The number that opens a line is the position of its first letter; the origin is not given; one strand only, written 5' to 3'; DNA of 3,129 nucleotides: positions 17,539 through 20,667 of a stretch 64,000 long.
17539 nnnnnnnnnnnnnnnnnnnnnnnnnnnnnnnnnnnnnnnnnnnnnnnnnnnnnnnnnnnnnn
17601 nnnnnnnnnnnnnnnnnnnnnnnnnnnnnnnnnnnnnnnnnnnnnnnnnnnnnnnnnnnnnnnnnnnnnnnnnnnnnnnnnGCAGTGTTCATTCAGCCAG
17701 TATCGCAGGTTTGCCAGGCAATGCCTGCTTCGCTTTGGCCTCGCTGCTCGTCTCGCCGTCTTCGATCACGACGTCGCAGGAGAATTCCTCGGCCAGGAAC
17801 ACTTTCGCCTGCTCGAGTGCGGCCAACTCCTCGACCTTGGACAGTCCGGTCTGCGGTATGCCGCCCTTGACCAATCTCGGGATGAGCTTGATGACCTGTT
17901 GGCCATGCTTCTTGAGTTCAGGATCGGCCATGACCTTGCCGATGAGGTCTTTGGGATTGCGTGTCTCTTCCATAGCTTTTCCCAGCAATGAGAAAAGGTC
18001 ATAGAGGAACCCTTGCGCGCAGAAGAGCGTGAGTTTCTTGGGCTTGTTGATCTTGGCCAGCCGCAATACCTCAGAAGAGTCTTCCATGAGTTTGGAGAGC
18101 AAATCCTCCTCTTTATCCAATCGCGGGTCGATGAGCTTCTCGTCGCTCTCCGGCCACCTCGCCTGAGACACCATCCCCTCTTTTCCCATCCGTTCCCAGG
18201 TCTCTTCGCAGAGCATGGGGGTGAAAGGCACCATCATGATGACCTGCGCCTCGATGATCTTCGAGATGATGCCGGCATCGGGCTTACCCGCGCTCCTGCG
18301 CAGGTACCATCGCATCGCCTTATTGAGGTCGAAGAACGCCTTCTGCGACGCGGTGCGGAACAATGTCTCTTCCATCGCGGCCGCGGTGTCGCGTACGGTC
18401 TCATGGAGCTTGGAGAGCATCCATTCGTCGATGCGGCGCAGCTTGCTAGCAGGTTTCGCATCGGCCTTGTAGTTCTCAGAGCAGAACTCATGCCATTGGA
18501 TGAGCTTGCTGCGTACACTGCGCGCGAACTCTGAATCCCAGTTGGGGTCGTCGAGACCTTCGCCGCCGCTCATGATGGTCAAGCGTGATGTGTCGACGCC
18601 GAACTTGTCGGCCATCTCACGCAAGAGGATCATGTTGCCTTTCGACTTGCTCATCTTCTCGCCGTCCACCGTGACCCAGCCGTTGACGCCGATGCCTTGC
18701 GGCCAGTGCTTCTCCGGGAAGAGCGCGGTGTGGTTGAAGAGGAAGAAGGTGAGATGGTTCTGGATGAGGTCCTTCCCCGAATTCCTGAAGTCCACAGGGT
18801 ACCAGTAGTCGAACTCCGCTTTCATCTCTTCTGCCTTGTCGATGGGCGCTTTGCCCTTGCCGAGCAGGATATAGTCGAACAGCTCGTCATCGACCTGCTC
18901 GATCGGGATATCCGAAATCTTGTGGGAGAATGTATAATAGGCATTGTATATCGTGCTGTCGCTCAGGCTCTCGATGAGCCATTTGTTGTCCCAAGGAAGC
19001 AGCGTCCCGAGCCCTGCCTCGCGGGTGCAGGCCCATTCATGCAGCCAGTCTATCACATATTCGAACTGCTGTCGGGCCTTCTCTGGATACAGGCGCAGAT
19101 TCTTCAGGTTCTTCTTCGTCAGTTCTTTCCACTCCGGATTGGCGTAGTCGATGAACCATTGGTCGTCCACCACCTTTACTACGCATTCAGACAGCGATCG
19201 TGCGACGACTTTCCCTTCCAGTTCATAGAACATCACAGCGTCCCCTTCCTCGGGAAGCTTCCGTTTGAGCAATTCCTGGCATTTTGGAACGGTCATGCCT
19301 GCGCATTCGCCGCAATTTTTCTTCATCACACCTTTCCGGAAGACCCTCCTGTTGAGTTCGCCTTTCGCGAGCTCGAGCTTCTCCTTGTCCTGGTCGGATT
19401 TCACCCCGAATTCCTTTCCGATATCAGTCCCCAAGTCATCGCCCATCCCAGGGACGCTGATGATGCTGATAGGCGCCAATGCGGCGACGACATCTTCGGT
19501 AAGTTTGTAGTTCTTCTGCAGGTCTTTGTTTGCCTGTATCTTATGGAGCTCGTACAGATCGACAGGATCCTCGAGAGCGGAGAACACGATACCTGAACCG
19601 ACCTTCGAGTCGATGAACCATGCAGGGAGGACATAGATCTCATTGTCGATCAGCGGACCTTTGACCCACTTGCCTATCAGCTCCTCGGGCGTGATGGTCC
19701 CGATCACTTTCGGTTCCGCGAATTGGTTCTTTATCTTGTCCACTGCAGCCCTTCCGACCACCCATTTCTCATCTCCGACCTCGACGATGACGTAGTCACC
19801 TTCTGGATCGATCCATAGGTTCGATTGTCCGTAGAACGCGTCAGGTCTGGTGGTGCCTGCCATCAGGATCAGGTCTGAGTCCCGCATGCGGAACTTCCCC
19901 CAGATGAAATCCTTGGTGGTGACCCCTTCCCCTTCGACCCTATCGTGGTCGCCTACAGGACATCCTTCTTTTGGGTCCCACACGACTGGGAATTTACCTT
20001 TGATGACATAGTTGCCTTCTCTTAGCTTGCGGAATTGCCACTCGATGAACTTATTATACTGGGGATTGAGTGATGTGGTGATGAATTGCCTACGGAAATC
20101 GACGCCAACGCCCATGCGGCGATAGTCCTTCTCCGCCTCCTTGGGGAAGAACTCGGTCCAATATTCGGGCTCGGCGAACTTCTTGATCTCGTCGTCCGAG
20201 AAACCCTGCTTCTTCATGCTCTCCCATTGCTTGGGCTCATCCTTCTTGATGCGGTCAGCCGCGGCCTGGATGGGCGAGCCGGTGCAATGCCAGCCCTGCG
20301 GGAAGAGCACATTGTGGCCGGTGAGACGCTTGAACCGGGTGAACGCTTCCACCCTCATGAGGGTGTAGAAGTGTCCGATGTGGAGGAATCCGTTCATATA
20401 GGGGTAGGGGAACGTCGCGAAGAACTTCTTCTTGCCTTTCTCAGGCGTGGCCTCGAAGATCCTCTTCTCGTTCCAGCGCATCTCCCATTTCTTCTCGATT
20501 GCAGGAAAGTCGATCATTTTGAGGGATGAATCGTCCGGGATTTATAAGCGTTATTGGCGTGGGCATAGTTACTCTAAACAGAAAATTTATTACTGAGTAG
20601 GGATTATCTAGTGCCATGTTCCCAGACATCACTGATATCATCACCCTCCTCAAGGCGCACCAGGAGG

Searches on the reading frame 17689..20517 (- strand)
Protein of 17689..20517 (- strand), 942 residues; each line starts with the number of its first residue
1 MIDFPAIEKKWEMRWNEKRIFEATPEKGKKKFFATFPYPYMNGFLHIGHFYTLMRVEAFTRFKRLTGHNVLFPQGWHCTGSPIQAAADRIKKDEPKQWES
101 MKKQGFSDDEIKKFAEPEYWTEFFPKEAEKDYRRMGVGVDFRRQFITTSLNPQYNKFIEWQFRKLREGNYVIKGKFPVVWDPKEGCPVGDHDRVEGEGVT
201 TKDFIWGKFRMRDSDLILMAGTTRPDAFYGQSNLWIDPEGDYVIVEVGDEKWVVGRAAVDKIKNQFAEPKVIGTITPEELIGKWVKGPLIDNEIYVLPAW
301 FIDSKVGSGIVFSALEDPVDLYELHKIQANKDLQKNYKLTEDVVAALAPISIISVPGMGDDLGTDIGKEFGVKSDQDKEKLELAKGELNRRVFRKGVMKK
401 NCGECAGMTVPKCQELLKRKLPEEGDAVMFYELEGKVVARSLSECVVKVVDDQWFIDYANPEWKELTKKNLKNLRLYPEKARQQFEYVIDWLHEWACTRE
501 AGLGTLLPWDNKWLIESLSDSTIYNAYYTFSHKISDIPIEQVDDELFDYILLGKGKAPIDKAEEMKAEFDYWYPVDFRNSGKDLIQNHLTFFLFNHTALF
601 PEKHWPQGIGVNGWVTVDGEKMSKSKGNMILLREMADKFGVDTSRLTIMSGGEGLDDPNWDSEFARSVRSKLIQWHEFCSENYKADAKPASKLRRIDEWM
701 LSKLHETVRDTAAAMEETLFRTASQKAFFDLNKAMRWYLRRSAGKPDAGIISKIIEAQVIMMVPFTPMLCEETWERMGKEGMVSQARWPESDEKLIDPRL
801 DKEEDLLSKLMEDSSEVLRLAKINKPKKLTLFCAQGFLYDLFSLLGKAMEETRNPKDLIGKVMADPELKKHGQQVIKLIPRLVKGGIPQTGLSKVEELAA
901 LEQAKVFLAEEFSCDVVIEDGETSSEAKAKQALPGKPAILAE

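Call 81: search_protein_families(library=pfam, proteins=[window:17689-20517:-], max_evalue=0.00001)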
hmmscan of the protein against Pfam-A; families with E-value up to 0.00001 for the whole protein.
window:17689-20517:- (942 aa): 4 families
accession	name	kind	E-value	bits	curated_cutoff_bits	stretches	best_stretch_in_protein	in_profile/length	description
PF00133.28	tRNA-synt_1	-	9.7e-41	140.3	22.7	1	12-657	3-410/414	tRNA synthetases class I (I, L, M and V)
PF08264.19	Anticodon_1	-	2.5e-22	79.8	25.1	1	697-816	1-134/148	Anticodon-binding domain of tRNA ligase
PF09334.17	tRNA-synt_1g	-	1.8e-21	76.8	20.1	2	579-672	287-379/391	tRNA synthetases class I (M)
PF01406.26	tRNA-synt_1e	-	3.4e-06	27.1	27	0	575-650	208-282/301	tRNA synthetases class I (C) catalytic domain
